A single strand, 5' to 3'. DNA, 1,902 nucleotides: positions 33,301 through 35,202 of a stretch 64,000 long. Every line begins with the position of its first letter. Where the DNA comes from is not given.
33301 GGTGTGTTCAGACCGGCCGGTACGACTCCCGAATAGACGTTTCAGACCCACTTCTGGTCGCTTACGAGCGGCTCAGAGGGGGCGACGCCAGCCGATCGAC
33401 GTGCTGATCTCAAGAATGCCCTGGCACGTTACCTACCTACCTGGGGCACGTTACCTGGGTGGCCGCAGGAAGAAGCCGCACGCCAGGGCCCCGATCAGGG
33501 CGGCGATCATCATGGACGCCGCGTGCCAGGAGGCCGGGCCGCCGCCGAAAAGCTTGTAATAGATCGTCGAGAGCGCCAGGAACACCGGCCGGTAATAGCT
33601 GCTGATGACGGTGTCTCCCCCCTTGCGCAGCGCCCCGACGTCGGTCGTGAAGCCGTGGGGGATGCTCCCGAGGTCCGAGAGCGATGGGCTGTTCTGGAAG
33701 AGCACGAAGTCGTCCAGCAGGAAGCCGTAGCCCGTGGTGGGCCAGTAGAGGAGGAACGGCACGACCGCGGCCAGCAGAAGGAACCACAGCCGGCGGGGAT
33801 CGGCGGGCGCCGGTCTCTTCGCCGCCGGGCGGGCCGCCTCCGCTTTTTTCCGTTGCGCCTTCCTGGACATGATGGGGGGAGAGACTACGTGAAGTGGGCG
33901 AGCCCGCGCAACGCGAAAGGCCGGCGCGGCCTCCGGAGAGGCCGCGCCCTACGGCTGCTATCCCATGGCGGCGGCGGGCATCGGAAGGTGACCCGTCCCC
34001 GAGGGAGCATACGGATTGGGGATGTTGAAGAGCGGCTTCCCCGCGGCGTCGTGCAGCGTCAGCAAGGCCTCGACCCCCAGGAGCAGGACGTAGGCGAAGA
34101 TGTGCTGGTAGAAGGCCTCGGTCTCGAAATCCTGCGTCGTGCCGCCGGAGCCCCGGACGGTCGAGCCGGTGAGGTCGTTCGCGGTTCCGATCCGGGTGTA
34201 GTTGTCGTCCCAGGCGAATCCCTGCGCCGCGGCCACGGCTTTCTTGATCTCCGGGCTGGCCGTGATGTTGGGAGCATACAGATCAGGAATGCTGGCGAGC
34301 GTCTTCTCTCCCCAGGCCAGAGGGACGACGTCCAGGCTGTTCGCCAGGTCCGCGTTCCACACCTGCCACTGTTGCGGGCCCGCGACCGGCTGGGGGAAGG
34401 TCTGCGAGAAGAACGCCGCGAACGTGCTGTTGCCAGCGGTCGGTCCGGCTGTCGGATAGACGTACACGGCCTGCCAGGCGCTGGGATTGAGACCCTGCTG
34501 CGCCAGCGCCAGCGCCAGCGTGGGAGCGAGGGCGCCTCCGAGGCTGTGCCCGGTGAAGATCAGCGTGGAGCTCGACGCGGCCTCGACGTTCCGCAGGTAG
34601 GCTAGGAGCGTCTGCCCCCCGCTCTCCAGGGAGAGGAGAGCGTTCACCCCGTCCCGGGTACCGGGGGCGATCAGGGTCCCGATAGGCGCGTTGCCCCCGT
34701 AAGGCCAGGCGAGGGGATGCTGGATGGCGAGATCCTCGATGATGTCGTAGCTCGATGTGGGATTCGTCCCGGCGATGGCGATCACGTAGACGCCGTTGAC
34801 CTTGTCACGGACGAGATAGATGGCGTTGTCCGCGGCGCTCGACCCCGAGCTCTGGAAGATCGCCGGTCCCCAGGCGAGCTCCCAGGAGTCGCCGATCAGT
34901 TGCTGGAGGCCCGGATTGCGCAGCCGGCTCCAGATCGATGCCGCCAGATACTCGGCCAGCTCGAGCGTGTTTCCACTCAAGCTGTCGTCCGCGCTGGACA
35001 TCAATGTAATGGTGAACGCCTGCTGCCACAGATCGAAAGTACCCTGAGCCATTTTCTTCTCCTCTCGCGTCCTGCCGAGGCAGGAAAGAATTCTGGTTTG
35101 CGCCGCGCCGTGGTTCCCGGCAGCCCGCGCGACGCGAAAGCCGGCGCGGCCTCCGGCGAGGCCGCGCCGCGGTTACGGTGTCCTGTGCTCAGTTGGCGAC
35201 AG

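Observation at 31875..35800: Lower-GC accessory patch: RAYT/IS200-like transposase remnant and a class-3 lipase bracketed by 48-bp palindromic direct repeats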

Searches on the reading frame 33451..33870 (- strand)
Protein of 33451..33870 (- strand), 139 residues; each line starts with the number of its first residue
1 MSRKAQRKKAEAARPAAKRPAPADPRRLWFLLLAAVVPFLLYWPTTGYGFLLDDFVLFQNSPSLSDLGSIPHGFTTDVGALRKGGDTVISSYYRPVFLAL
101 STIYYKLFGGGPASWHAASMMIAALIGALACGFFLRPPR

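Call 7: search_protein_families(library=pfam, proteins=[window:33451-33870:-], max_evalue=0.1)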
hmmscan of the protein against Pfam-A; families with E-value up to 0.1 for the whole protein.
window:33451-33870:- (139 aa): 0 families

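Call 8: search_protein_families(library=ncbifam, proteins=[window:33451-33870:-], max_evalue=0.1)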
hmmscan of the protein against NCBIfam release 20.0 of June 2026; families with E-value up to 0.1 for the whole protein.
window:33451-33870:- (139 aa): 1 family
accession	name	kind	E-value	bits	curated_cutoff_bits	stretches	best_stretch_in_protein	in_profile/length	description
NF050175.1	MBP-1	equivalog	0.096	13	80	0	4-27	41-64/78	microaggregate-binding protein 1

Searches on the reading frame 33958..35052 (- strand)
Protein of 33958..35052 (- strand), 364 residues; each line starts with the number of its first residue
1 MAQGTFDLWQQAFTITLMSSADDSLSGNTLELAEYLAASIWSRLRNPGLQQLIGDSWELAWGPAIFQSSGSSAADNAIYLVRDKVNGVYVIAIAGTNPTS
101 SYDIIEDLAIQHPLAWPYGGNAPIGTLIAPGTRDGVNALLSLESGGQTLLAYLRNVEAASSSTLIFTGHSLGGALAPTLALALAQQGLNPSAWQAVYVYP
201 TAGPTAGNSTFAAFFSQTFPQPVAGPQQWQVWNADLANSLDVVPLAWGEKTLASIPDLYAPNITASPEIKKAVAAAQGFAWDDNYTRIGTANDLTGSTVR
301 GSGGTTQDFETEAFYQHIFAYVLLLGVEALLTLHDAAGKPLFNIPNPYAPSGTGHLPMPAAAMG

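Call 7: search_protein_families(library=pfam, proteins=[window:33958-35052:-], max_evalue=0.1)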
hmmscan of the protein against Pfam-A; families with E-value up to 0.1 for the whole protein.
window:33958-35052:- (364 aa): 6 families
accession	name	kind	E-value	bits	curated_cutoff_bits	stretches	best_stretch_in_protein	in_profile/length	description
PF01764.32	Lipase_3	-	2.7e-11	44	22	1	154-221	55-120/140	Lipase (class 3)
PF00975.26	Thioesterase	-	0.0033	18.1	26.4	1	163-193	67-97/226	Thioesterase domain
PF07859.19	Abhydrolase_3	-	0.0052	17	25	1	146-210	63-120/210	alpha/beta hydrolase fold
PF12697.13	Abhydrolase_6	-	0.012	16.8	26.3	1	151-267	56-177/217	Alpha/beta hydrolase family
PF07224.18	Chlorophyllase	-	0.016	14.5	26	1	152-209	106-161/301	Chlorophyllase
PF11187.14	Mbeg1-like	-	0.047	13.6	21.1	1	148-188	70-109/224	Mbeg1-like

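Call 8: search_protein_families(library=ncbifam, proteins=[window:33958-35052:-], max_evalue=0.1)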
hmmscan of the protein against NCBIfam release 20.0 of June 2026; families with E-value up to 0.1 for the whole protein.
window:33958-35052:- (364 aa): 0 families

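Call 9: find_homologous_proteins(query=window:33958-35052:-)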
Query window:33958-35052:- (364 aa): 432 proteins with E <= 0.001 among 8000 candidates; the best 120 are listed.
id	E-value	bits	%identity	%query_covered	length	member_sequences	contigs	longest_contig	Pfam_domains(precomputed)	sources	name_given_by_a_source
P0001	1.1e-220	750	94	100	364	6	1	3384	PF01764.32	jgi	jgi:hypothetical protein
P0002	6.7e-217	738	91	100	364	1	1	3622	PF01764.32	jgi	jgi:hypothetical protein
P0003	4.5e-205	699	88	100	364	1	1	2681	PF01764.32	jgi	-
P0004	1.0e-203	694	88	100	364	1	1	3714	PF01764.32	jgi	-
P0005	1.2e-191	655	84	100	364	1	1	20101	PF01764.32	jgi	jgi:Lipase (class 3)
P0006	3.2e-135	469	62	97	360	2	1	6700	PF01764.32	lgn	-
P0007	4.4e-135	469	63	96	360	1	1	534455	PF01764.32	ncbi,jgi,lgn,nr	ncbi:MAG TPA: hypothetical protein VIA62_11745 [Thermoanaerobaculia bacterium]|jgi:hypothetical prot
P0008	3.1e-134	466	63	97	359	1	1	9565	PF01764.32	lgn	-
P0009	2.4e-132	460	62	97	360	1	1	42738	PF01764.32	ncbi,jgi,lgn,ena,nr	ncbi:MAG TPA: hypothetical protein VKK31_02595 [Thermoanaerobaculia bacterium]|nr:hypothetical prote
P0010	4.6e-132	459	61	97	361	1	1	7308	PF01764.32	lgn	-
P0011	1.5e-130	454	63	97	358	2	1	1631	PF01764.32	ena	-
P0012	1.0e-121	425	58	95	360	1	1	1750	PF01764.32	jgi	jgi:hypothetical protein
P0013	2.2e-114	400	57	98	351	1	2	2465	PF01764.32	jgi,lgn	jgi:hypothetical protein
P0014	2.7e-102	361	66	74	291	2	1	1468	PF01764.32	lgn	-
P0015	6.7e-88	313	62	67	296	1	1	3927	PF01764.32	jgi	jgi:hypothetical protein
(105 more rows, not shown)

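Call 12: find_encoding_contigs(protein=P0005, flank=10000, max_places=3)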
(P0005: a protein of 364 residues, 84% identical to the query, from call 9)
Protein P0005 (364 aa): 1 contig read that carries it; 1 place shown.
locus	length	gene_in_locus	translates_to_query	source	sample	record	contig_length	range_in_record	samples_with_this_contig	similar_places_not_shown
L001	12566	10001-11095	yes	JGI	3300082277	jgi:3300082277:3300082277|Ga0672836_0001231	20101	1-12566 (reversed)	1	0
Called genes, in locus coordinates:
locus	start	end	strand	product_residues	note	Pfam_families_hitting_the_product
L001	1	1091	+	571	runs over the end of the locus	PF06739:SBBP (weak)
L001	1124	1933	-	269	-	-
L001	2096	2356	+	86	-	PF04014:MazE_antitoxin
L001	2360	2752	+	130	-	PF01850:PIN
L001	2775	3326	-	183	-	PF06475:Glycolipid_bind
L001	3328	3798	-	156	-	PF14588:YjgF_endoribonc, PF01042:Ribonuc_L-PSP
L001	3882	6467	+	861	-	PF00069:Pkinase, PF07714:PK_Tyr_Ser-Thr, PF14559:TPR_19 (weak), PF13432:TPR_16 (weak), PF14559:TPR_19 (weak), PF13432:TPR_16 (weak), PF13424:TPR_12, PF14559:TPR_19, +9 more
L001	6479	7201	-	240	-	-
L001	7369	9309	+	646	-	PF16697:Yop-YscD_cpl, PF00498:FHA, PF01590:GAF (weak), PF13185:GAF_2 (weak), PF00158:Sigma54_activat, PF14532:Sigma54_activ_2, PF07728:AAA_5 (weak), PF25601:AAA_lid_14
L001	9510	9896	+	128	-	-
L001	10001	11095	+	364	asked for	PF01764:Lipase_3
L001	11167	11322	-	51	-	-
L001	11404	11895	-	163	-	-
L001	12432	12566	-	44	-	?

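Call 13: find_encoding_contigs(protein=P0001, flank=5000, max_places=3)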
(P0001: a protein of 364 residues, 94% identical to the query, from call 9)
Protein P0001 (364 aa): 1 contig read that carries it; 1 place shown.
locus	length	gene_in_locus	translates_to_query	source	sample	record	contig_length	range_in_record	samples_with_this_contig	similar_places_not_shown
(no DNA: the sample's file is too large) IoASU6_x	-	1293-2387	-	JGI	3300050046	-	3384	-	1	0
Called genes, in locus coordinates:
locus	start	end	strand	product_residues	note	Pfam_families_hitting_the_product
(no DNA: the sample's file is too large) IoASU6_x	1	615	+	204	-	?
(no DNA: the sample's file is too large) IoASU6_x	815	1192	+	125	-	-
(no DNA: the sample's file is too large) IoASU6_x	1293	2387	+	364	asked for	PF01764:Lipase_3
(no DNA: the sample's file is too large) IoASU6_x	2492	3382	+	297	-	?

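Call 14: find_encoding_contigs(protein=P0002, flank=5000, max_places=3)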
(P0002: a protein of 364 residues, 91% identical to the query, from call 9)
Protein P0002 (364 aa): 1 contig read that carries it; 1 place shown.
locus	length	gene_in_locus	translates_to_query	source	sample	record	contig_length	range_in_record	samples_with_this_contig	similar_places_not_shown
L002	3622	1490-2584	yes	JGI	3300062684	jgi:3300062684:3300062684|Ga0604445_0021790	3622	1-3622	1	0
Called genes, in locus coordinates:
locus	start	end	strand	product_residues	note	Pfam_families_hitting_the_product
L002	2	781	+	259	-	?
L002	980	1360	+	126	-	-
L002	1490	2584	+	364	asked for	PF01764:Lipase_3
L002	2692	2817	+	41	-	-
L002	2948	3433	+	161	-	PF06983:3-dmu-9_3-mt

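Call 47: find_encoding_contigs(protein=P0007, flank=5000, max_places=2)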
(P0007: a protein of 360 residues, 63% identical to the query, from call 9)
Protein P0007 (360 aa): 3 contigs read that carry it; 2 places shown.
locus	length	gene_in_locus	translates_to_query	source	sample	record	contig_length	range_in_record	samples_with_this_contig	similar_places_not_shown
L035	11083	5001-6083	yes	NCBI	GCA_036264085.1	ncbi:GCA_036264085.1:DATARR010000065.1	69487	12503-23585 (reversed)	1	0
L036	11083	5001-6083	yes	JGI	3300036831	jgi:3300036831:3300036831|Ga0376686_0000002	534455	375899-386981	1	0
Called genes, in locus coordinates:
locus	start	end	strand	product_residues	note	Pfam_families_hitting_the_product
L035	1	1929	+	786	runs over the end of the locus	PF00069:Pkinase, PF07714:PK_Tyr_Ser-Thr, PF13432:TPR_16 (faint), PF13428:TPR_14 (faint), PF11846:Wzy_C_2 (faint), PF00515:TPR_1 (faint), PF14559:TPR_19 (weak), PF14559:TPR_19, +8 more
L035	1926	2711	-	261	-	-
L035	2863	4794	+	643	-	PF16697:Yop-YscD_cpl, PF00498:FHA, PF01590:GAF (weak), PF13185:GAF_2 (weak), PF00158:Sigma54_activat, PF14532:Sigma54_activ_2, PF07728:AAA_5 (weak), PF25601:AAA_lid_14, +2 more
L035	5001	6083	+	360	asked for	PF01764:Lipase_3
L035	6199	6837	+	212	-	PF00135:COesterase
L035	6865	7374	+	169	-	-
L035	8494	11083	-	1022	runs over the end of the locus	PF00515:TPR_1 (faint), PF07719:TPR_2 (faint), PF12895:ANAPC3 (faint), PF13174:TPR_6 (faint), PF13181:TPR_8 (faint), PF13414:TPR_11 (weak), PF13424:TPR_12 (faint), PF14559:TPR_19 (weak), +8 more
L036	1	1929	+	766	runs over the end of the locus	PF00069:Pkinase, PF07714:PK_Tyr_Ser-Thr, PF13428:TPR_14 (faint), PF13432:TPR_16 (faint), PF11846:Wzy_C_2 (faint), PF14559:TPR_19 (weak), PF14559:TPR_19 (weak), PF14559:TPR_19, +9 more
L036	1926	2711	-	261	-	-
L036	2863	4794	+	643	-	PF16697:Yop-YscD_cpl, PF00498:FHA, PF01590:GAF (weak), PF13185:GAF_2 (weak), PF00158:Sigma54_activat, PF14532:Sigma54_activ_2, PF07728:AAA_5 (weak), PF25601:AAA_lid_14, +2 more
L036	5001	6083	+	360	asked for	PF01764:Lipase_3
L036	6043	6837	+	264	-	PF00135:COesterase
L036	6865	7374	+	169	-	-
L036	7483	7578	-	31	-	-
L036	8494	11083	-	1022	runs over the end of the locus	PF00515:TPR_1 (faint), PF07719:TPR_2 (faint), PF12895:ANAPC3 (faint), PF13174:TPR_6 (faint), PF13181:TPR_8 (faint), PF13414:TPR_11 (weak), PF13424:TPR_12 (faint), PF14559:TPR_19 (weak), +8 more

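Call 48: find_encoding_contigs(protein=P0004, flank=5000, max_places=2)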
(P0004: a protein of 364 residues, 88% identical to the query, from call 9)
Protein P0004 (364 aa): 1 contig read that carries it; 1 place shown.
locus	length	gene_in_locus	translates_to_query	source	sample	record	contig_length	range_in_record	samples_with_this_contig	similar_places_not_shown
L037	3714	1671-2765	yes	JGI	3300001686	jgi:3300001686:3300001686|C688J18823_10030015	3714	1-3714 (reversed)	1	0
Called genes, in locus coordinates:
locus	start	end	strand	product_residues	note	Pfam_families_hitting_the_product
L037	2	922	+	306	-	?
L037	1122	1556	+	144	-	-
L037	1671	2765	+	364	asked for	PF01764:Lipase_3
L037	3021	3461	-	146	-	-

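Call 58: search_protein_families(library=pfam, proteins=[L037:3021-3461:-], max_evalue=0.1)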
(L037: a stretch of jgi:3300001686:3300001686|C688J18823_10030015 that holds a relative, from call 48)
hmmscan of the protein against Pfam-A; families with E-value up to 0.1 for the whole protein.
L037:3021-3461:- (146 aa): 0 families

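Call 71: search_solved_structures(query=window:33958-35052:-, max_evalue=0.01)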
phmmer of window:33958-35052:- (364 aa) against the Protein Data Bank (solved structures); distinct sequences matched with E-value up to 0.01: 3.
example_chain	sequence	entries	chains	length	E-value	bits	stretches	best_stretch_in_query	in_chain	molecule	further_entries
2ory_A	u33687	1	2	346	2.6e-26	95.9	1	53-330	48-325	Lipase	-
6unv_A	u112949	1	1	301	0.0048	19.3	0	142-215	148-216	Lipase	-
1lgy_A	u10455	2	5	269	0.0053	19.2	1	160-218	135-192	TRIACYLGLYCEROL LIPASE | LIPASE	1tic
